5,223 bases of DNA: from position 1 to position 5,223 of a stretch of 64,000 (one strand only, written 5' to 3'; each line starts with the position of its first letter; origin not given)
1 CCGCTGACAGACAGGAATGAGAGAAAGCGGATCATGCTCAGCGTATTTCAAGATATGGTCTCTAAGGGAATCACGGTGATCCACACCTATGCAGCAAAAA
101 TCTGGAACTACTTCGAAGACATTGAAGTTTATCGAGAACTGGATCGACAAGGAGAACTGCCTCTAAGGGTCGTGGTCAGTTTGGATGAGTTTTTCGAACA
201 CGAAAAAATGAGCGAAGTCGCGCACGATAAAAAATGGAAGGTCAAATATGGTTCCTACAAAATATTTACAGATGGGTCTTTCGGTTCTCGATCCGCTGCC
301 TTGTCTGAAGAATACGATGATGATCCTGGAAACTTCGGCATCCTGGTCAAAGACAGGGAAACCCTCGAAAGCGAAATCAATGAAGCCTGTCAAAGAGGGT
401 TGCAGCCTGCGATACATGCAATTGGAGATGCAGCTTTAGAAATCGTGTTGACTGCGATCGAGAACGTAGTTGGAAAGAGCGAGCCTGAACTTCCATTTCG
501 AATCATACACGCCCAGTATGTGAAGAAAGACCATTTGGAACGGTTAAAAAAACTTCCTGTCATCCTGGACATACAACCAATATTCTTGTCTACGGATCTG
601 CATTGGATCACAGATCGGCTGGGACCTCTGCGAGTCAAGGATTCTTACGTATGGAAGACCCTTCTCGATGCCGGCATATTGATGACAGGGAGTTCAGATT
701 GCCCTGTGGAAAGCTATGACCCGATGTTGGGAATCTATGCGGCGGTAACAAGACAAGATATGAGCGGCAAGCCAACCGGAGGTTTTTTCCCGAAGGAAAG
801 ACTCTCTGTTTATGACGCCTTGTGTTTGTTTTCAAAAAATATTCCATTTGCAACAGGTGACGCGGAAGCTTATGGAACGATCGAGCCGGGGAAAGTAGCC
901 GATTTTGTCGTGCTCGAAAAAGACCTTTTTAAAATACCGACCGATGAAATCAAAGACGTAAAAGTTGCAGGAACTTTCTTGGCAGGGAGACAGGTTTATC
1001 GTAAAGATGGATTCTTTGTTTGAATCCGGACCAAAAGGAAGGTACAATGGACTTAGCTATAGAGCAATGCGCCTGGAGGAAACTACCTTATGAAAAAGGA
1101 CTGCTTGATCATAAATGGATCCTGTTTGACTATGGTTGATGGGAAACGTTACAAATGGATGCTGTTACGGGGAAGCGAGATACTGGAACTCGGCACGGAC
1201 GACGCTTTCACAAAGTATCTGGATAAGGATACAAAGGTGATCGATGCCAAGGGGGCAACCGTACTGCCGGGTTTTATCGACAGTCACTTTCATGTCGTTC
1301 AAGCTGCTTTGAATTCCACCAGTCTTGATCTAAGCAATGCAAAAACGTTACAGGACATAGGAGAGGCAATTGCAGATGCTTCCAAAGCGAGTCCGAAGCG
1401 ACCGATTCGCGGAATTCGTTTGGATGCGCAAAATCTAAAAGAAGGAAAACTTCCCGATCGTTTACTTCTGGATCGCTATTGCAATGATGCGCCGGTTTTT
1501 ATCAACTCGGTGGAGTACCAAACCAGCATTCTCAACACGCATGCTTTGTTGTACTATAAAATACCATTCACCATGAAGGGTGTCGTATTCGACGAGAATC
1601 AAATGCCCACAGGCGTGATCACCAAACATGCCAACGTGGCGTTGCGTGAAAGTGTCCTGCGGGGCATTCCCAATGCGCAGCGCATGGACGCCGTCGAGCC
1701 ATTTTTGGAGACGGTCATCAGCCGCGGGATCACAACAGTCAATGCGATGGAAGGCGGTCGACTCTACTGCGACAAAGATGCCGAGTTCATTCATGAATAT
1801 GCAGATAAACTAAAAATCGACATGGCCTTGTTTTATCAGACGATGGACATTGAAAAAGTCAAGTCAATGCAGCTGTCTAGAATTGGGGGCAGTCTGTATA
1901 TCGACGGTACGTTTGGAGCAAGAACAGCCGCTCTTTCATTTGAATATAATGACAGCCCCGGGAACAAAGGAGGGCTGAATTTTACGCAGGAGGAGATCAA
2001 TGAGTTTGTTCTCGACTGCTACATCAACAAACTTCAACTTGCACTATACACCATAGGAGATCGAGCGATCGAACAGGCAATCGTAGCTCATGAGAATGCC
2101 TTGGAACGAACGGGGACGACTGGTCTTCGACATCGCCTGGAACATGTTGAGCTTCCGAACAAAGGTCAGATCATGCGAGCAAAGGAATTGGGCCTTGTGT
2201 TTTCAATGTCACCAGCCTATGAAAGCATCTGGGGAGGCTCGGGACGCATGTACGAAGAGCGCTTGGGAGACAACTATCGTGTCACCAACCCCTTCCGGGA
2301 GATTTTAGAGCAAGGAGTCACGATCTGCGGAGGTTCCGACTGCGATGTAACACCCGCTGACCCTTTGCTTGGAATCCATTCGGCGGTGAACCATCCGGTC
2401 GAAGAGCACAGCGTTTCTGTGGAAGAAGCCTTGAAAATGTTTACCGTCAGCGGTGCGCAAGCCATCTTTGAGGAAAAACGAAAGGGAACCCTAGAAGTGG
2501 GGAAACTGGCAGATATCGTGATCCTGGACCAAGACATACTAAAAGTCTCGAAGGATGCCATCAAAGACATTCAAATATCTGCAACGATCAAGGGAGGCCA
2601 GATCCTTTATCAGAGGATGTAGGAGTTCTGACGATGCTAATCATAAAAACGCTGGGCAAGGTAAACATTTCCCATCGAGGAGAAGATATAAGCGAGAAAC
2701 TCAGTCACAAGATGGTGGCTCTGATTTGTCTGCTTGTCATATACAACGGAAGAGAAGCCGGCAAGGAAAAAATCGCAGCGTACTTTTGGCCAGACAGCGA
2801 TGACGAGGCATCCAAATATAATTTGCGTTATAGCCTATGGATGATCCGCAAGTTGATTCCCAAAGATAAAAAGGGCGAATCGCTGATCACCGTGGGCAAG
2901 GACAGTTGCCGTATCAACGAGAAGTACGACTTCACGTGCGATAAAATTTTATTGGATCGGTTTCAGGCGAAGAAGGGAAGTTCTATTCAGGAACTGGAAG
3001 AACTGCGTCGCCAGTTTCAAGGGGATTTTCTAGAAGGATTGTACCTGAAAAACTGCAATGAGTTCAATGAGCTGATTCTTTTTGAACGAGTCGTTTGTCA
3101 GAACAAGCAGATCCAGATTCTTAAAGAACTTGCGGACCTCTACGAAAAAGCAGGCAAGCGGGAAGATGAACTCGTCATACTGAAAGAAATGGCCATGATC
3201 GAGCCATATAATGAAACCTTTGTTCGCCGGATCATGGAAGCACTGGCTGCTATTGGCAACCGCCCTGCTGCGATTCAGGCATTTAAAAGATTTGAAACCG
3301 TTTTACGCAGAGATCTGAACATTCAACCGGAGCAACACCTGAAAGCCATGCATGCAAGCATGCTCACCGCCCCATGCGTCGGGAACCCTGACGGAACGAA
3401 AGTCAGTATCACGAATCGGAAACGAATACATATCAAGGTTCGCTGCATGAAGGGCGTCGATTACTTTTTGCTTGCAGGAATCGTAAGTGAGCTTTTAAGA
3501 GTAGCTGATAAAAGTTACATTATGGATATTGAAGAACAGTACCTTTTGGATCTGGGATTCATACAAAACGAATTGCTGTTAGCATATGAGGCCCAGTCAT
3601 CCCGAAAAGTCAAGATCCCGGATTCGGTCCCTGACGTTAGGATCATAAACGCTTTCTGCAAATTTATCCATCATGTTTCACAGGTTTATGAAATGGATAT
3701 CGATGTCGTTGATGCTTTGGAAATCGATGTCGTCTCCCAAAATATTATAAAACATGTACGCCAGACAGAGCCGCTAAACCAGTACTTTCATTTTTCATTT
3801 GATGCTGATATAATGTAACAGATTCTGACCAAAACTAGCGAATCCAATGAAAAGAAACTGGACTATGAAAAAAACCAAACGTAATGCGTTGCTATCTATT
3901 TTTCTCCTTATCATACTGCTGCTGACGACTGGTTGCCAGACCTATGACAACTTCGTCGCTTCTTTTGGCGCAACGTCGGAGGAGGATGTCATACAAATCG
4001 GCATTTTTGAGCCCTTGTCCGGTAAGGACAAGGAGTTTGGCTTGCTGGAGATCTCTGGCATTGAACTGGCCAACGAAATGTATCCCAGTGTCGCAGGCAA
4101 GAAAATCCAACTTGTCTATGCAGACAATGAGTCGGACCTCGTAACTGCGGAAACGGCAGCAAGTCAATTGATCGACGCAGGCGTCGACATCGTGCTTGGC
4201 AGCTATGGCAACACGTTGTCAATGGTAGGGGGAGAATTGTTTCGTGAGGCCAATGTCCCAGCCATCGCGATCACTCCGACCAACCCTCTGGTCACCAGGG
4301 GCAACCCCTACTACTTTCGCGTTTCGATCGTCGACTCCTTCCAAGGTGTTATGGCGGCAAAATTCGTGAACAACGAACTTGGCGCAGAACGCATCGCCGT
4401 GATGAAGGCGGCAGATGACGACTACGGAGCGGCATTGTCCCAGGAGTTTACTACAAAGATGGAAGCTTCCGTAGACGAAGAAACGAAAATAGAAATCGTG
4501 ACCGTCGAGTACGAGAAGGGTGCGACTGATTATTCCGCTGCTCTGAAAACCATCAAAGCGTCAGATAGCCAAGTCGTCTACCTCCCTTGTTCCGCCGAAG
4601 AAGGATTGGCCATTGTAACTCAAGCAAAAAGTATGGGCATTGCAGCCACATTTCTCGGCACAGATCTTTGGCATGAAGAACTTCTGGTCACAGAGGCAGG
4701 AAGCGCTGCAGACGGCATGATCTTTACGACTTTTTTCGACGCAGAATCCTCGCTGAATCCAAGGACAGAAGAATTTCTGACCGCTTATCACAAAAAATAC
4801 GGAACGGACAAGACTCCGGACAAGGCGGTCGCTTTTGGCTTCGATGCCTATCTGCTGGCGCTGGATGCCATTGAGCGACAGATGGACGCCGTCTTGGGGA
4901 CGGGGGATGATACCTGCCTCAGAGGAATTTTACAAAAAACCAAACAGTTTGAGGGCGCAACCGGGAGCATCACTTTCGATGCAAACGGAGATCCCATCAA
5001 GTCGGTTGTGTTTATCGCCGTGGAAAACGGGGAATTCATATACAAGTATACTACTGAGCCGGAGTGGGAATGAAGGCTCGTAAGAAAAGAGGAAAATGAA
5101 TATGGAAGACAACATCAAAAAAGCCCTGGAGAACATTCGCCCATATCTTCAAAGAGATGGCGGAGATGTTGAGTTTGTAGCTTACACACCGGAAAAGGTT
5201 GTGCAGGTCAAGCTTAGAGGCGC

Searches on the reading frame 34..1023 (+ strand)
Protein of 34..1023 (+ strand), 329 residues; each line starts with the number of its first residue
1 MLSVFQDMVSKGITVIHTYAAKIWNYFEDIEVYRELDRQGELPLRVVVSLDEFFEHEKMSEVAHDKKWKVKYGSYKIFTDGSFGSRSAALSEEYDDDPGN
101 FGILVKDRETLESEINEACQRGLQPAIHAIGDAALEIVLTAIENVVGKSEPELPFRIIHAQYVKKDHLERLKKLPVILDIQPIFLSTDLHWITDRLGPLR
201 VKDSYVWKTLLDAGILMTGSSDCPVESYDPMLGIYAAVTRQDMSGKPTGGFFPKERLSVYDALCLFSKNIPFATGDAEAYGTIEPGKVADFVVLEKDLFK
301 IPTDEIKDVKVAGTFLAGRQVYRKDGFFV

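Call 61: search_protein_families(library=pfam, proteins=[window:34-1023:+], max_evalue=0.00001)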
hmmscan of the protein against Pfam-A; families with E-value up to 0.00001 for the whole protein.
window:34-1023:+ (329 aa): 1 family
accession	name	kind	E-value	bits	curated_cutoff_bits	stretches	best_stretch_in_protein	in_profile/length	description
PF07969.17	Amidohydro_3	-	7.9e-68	230.5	29.7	1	5-322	165-472/472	Amidohydrolase family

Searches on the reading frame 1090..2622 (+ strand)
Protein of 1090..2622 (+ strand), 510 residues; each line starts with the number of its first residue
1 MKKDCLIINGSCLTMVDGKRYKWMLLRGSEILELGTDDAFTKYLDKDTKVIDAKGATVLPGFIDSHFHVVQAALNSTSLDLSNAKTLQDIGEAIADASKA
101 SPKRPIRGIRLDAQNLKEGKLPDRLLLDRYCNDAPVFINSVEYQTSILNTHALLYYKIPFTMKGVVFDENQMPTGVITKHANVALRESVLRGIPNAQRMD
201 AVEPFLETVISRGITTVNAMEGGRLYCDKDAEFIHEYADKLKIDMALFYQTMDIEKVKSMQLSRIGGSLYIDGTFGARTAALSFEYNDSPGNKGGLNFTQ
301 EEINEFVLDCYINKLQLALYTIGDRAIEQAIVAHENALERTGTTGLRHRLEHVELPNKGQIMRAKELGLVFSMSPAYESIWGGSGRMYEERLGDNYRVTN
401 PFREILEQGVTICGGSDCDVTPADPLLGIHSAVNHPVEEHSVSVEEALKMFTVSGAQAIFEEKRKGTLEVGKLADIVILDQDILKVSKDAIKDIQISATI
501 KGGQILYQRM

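Call 61: search_protein_families(library=pfam, proteins=[window:1090-2622:+], max_evalue=0.00001)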
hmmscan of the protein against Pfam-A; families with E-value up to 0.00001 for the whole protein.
window:1090-2622:+ (510 aa): 2 families
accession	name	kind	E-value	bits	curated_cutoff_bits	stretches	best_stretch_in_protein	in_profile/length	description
PF07969.17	Amidohydro_3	-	2.4e-74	252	29.7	1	49-507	1-472/472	Amidohydrolase family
PF01979.26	Amidohydro_1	-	9.6e-19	68.3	25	1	190-505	28-344/345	Amidohydrolase family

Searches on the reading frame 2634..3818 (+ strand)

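Call 61: search_protein_families(library=pfam, proteins=[window:2634-3818:+], max_evalue=0.00001)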
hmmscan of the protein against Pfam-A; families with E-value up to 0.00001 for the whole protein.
window:2634-3818:+ (394 aa): 1 family
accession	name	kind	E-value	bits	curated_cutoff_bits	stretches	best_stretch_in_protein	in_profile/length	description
PF03704.23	BTAD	-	1e-14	55.5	22.1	1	117-243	25-145/146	Bacterial transcriptional activator domain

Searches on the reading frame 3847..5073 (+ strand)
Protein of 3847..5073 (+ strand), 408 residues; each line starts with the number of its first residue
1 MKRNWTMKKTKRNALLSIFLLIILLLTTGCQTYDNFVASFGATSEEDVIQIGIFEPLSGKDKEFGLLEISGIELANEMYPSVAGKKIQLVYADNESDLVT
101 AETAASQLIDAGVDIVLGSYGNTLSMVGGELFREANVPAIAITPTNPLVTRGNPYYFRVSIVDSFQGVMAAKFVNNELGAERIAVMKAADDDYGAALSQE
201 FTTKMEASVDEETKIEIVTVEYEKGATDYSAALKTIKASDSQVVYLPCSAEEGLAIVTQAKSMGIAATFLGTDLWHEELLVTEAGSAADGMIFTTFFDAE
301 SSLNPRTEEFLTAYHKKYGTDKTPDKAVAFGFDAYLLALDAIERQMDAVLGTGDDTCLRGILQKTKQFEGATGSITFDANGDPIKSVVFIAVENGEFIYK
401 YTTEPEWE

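Call 61: search_protein_families(library=pfam, proteins=[window:3847-5073:+], max_evalue=0.00001)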
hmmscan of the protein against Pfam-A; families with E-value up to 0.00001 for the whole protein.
window:3847-5073:+ (408 aa): 3 families
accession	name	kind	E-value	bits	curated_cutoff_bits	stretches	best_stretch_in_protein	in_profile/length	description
PF13458.12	Peripla_BP_6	-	5.1e-43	148.5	31.7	1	49-394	2-341/343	Periplasmic binding protein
PF01094.35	ANF_receptor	-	2.5e-23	83.1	25.4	1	80-384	18-341/353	Receptor family ligand binding region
PF13433.12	Peripla_BP_5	-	4.7e-07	29.7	27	0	170-388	124-331/363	Periplasmic binding protein domain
